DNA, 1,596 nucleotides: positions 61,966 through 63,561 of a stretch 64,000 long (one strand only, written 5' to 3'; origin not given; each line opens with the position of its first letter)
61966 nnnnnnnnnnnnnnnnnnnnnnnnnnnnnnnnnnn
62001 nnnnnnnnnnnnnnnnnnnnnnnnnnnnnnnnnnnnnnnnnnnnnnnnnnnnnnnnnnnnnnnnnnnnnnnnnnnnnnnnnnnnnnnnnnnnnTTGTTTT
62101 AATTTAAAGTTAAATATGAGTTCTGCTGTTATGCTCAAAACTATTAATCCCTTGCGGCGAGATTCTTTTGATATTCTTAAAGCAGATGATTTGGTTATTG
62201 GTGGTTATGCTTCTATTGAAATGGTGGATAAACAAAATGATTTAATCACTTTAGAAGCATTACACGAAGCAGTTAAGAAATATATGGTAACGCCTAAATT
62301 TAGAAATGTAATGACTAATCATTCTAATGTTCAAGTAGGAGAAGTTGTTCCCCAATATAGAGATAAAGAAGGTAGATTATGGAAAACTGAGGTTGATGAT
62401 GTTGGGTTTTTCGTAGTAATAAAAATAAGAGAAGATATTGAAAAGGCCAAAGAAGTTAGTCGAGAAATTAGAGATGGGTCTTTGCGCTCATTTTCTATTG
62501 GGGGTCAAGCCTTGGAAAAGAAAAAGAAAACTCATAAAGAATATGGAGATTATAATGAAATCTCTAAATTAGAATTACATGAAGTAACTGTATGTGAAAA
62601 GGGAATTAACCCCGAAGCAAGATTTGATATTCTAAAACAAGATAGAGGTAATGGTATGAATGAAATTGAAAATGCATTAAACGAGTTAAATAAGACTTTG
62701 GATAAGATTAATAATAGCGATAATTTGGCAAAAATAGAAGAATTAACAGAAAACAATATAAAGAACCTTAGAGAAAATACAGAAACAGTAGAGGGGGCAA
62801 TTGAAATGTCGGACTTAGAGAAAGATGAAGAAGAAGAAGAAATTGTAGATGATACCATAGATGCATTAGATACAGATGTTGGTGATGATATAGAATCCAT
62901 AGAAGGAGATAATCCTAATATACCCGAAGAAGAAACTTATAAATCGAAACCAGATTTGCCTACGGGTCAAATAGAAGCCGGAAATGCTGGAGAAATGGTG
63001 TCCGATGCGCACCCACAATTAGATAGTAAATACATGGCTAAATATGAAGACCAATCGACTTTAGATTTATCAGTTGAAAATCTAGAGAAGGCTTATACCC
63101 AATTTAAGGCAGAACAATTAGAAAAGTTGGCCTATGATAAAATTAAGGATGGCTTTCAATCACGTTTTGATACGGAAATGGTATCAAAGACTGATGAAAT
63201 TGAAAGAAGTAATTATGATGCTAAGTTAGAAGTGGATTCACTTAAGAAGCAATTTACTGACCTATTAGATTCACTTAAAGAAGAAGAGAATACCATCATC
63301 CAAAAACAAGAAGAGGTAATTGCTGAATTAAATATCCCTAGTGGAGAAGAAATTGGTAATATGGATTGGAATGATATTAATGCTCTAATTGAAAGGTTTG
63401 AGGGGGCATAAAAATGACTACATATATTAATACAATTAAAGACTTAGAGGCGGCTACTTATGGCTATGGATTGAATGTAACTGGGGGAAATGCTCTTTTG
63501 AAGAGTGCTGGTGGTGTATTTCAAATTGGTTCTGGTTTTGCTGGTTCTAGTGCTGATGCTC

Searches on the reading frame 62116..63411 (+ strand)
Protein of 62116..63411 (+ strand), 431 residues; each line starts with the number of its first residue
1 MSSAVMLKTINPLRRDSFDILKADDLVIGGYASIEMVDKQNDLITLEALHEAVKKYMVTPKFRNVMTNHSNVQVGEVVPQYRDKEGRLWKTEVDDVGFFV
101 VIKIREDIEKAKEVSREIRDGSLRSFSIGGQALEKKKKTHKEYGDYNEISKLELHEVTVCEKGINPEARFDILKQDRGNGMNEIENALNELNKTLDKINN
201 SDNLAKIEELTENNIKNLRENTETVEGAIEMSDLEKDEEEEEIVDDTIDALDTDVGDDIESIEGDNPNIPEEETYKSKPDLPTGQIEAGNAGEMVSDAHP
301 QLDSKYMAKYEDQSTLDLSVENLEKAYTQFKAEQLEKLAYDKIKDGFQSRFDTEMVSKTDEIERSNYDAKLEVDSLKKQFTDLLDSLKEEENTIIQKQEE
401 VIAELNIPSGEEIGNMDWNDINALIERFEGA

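Call 10: search_protein_families(library=phrogs, proteins=[window:62116-63411:+], max_evalue=0.01)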
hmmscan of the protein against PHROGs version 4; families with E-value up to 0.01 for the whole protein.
window:62116-63411:+ (431 aa): 4 families
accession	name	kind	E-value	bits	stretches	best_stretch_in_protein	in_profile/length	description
phrog_23555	-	head and packaging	7.5e-16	58.7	1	22-181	173-345/637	head maturation protease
phrog_32381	-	unknown function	3.4e-12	47.3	1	17-179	45-206/254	-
phrog_80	-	head and packaging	1.6e-06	28.7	1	91-251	296-452/607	head maturation protease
phrog_3244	-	head and packaging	0.00044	21.1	1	92-239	93-245/326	head maturation protease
